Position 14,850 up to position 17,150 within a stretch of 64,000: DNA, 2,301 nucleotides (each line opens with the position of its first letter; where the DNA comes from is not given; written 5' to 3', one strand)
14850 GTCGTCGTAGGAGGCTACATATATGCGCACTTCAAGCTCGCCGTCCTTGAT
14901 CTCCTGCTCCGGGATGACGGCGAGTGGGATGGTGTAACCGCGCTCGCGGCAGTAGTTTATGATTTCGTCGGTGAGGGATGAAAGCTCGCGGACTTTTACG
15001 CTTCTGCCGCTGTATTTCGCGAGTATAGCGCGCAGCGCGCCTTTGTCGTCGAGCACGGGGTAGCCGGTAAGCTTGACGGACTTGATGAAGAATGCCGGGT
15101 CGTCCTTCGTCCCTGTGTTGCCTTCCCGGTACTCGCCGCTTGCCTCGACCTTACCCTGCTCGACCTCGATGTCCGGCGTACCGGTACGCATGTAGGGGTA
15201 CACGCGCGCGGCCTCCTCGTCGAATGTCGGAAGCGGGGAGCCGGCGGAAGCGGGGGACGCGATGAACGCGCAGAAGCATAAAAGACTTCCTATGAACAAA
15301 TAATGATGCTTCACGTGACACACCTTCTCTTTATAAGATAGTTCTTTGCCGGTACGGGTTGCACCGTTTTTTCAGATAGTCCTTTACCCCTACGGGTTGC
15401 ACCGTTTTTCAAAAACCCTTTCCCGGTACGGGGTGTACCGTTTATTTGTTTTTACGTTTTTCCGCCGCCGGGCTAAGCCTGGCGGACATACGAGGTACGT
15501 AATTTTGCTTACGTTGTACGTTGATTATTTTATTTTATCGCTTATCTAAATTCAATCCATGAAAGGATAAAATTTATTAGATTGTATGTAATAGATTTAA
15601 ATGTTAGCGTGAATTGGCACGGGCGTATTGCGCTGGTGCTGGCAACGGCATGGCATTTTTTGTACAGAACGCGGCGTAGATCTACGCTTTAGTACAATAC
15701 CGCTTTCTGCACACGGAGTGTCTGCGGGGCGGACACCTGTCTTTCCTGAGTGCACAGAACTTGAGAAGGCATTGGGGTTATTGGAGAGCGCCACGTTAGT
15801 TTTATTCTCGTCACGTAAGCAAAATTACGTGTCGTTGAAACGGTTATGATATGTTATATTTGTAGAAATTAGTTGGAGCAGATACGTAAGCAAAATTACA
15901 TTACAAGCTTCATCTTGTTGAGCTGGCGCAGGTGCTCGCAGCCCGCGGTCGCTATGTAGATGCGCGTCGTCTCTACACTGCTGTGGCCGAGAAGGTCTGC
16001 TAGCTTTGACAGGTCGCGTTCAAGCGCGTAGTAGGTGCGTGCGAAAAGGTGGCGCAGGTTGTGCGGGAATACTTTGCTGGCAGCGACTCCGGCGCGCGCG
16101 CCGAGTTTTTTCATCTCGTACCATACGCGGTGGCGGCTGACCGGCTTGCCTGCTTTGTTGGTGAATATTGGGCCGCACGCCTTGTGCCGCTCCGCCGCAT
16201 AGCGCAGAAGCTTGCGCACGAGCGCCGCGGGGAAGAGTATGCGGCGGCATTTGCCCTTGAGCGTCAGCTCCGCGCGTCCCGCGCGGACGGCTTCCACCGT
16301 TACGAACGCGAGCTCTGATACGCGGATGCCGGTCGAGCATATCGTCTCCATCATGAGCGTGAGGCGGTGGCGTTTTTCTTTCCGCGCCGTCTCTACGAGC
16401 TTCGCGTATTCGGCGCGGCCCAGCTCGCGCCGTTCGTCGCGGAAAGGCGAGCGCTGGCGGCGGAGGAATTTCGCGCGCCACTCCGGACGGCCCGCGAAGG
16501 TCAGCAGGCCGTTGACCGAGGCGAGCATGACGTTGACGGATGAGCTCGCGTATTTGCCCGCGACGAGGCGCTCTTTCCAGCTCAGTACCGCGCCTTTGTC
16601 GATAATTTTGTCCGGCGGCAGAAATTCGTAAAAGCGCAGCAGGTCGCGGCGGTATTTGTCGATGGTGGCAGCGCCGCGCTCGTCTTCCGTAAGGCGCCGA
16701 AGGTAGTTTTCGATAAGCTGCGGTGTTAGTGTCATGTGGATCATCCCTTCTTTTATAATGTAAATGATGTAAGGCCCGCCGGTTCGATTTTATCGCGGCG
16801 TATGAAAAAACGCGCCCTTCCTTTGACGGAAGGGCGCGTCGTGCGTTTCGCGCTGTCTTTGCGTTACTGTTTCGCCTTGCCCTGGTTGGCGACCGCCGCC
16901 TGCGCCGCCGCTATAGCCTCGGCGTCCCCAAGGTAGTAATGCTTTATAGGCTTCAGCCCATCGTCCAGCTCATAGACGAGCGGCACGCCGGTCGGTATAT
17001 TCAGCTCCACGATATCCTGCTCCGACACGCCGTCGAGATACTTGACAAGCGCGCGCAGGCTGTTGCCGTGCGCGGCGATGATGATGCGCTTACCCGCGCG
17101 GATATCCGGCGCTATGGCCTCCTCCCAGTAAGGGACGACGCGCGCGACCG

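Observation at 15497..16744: Candidate invertible promoter switch controlling the tpsBA adhesin operon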

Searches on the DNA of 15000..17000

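Call 9: search_rna_families(source=window, start=15000, end=17000, threshold=evalue, max_evalue=1)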
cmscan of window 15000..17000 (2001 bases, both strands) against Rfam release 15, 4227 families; matches with E-value up to 1: 0.
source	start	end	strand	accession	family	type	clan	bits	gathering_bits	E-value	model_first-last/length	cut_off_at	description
